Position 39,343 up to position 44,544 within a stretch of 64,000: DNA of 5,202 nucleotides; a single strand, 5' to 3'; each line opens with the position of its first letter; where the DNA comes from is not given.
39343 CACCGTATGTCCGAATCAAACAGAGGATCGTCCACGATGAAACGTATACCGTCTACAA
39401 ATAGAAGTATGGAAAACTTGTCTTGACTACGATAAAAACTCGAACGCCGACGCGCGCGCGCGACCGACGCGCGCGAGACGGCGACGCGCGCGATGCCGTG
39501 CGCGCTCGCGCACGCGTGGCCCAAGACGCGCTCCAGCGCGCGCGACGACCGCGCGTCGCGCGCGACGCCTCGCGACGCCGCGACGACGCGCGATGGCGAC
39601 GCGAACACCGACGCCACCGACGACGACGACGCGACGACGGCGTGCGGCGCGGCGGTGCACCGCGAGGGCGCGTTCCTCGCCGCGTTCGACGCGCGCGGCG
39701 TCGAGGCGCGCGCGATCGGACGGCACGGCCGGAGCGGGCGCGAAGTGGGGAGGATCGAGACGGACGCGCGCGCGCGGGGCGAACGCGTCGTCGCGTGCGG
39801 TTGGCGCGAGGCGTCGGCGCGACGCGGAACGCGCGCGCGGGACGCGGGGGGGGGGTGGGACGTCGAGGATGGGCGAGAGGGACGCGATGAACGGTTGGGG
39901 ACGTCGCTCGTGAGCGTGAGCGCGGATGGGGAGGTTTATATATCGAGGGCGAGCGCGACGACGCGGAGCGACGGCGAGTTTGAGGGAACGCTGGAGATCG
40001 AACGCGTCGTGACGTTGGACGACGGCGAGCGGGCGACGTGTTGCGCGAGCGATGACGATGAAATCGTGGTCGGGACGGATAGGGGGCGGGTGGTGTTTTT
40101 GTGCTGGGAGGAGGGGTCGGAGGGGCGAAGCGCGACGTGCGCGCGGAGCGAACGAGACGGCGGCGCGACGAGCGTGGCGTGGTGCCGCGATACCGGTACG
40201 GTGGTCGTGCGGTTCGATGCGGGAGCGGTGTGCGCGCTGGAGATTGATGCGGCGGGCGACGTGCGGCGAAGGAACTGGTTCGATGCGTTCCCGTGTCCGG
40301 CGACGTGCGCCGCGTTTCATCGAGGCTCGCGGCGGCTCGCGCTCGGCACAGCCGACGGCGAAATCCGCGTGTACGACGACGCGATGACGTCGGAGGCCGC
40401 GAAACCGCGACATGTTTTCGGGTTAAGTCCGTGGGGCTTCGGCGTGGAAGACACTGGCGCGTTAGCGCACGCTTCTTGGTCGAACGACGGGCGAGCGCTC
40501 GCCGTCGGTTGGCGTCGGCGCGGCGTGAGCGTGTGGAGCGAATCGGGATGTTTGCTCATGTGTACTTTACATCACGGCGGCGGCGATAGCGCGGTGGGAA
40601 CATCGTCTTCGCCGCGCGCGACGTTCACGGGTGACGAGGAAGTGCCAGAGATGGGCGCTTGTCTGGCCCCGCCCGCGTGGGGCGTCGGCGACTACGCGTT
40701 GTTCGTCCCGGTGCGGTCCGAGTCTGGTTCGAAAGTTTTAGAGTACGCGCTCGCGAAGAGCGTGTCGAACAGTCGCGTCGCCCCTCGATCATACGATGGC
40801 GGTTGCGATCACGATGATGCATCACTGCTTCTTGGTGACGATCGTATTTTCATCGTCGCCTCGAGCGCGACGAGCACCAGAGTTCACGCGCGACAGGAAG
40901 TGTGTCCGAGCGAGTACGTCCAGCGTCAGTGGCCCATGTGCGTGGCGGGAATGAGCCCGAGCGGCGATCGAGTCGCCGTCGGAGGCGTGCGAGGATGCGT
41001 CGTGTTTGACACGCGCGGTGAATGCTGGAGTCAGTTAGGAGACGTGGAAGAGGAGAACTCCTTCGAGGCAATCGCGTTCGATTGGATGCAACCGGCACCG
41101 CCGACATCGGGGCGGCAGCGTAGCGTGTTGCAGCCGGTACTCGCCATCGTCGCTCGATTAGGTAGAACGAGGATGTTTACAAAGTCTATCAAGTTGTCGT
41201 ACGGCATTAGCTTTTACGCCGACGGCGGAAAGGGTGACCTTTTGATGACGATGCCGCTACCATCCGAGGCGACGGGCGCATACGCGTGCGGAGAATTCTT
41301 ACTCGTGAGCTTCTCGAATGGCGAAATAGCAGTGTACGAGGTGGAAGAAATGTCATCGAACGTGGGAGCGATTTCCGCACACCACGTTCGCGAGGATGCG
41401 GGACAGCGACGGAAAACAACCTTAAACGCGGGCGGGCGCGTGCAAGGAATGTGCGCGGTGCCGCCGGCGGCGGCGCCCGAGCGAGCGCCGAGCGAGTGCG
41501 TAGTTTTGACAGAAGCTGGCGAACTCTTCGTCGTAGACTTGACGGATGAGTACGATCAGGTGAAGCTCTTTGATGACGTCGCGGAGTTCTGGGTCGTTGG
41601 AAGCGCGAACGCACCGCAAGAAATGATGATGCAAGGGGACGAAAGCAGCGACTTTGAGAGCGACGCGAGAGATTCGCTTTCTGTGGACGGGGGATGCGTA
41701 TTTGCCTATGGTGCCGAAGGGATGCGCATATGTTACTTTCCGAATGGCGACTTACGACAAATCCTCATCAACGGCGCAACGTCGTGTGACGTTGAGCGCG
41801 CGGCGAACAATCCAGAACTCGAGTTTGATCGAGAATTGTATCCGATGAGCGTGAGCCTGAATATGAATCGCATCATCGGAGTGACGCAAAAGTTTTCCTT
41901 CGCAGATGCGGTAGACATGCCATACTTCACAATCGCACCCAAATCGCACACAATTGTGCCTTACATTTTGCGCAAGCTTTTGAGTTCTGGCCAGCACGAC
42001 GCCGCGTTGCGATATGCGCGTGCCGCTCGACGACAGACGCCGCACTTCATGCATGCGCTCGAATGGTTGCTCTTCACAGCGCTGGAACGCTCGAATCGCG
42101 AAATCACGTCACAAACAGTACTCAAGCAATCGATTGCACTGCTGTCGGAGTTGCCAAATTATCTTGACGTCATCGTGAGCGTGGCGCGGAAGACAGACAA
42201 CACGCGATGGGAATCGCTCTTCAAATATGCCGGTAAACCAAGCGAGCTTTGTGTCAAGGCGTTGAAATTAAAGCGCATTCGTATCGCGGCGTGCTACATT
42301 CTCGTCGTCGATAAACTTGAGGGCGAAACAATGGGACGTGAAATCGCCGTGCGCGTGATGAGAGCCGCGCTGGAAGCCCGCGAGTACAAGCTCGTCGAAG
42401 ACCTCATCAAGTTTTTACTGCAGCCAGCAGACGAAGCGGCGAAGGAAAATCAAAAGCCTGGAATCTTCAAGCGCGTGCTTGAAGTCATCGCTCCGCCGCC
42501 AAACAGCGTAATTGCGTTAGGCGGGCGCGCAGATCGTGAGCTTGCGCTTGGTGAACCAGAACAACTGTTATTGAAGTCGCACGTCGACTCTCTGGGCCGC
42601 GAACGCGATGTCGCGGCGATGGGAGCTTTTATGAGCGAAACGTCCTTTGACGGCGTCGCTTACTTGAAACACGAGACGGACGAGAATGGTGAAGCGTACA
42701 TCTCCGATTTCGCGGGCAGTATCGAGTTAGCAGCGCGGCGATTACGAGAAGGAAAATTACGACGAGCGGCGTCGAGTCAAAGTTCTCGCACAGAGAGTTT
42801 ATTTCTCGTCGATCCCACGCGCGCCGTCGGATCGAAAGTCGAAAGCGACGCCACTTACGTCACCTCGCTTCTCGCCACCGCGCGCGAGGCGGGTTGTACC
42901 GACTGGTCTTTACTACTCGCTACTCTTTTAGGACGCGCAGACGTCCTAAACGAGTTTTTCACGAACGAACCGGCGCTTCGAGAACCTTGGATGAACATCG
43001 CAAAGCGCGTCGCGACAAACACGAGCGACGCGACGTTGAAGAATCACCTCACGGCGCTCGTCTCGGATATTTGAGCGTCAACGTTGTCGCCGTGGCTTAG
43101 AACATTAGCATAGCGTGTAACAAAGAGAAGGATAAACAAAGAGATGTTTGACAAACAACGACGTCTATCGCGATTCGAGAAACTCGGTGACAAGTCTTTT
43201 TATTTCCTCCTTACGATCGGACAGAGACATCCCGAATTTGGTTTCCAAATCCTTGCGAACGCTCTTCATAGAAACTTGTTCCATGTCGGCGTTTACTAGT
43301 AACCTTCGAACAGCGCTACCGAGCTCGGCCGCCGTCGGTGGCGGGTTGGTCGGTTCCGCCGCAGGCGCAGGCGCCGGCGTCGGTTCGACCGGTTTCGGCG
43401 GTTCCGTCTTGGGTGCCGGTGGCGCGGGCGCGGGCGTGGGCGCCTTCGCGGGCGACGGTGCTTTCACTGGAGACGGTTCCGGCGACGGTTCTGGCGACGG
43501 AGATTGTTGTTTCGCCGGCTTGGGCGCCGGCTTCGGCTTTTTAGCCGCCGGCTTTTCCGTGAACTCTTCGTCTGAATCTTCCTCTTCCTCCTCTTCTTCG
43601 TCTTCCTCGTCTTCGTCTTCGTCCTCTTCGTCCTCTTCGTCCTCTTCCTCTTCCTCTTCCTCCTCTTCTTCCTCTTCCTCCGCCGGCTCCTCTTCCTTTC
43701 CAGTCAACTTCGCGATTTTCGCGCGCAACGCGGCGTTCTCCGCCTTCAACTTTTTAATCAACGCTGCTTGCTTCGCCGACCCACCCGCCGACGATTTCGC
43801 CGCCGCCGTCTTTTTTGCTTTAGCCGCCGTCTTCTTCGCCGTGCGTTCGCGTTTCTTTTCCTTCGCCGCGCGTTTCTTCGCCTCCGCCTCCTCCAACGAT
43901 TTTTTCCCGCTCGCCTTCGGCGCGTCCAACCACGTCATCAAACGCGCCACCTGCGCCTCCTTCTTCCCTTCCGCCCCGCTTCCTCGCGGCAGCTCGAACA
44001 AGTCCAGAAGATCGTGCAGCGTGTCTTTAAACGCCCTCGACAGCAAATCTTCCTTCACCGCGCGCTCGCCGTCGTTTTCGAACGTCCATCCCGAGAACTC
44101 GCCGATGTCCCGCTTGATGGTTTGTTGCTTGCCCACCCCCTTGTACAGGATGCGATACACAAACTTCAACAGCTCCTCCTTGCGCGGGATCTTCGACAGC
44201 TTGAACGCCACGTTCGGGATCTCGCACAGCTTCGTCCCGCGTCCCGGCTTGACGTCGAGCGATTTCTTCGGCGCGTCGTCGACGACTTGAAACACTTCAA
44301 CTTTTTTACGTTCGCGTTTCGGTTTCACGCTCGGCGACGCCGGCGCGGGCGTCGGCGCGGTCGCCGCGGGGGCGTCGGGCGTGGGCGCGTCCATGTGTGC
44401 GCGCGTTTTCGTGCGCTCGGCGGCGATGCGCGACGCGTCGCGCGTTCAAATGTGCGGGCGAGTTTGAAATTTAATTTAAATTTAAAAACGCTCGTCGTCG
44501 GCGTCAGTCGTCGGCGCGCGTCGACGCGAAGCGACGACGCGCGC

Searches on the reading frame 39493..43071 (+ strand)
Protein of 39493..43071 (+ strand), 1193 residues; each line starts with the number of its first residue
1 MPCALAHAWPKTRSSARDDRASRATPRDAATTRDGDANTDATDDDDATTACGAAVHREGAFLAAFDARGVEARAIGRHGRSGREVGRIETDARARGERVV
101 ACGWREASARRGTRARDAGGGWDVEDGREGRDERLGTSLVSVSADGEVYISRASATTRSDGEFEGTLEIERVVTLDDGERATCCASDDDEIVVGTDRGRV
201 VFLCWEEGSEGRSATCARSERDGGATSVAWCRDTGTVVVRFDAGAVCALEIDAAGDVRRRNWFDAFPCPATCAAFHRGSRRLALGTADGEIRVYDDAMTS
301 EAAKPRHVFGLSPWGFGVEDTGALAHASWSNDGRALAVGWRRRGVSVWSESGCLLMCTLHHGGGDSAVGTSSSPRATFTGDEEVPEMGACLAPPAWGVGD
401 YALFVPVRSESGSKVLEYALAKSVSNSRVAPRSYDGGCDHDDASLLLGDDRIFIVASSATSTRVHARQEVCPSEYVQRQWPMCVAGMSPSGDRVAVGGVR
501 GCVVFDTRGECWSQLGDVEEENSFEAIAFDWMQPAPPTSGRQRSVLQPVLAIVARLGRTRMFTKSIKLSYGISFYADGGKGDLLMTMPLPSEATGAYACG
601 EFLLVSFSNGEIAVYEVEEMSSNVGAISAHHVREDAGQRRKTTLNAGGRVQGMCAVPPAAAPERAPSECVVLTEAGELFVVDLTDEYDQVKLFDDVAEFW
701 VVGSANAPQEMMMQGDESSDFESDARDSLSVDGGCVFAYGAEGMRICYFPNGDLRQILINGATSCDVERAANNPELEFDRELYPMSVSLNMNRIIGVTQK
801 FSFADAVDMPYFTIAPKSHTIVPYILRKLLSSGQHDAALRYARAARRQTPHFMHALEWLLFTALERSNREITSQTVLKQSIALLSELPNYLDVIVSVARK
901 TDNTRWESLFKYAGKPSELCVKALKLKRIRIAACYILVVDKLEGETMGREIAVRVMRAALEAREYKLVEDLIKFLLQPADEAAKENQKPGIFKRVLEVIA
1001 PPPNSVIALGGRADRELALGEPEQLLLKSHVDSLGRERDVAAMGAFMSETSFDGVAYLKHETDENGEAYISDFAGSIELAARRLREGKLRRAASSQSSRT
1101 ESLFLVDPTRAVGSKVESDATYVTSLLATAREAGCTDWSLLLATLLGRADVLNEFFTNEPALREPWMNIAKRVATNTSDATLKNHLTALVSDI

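Call 71: search_protein_families(library=pfam, proteins=[window:39493-43071:+], max_evalue=0.00001)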
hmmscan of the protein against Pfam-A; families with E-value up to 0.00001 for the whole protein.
window:39493-43071:+ (1193 aa): 5 families
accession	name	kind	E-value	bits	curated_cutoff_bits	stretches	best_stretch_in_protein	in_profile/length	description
PF07064.19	RIC1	-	1e-37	129.8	27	1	824-983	2-164/176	RIC1 C-terminal alpha solenoid region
PF25440.1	Beta-prop_RIC1_2nd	-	2.3e-25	90.2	150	2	584-816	127-334/335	RIC1 second beta propeller domain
PF23414.1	Beta-prop_EML_2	-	1.2e-07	31.8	90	0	219-338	36-141/266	Echinoderm microtubule-associated protein second beta-propeller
PF25174.1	Beta-prop_THOC3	-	2.3e-06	27.2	305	0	174-295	86-199/272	THOC3 beta-propeller domain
PF24807.1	WD40_CDC20-Fz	-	3.2e-06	27.1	200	0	202-352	31-166/292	CDC20/Fizzy WD40 domain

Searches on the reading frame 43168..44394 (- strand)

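Call 71: search_protein_families(library=pfam, proteins=[window:43168-44394:-], max_evalue=0.00001)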
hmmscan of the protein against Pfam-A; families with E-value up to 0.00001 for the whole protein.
window:43168-44394:- (409 aa): 1 family
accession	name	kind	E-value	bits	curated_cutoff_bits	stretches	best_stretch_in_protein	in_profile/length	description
PF08766.16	DEK_C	-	8.5e-16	58.1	24.8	1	353-406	1-54/54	DEK C terminal domain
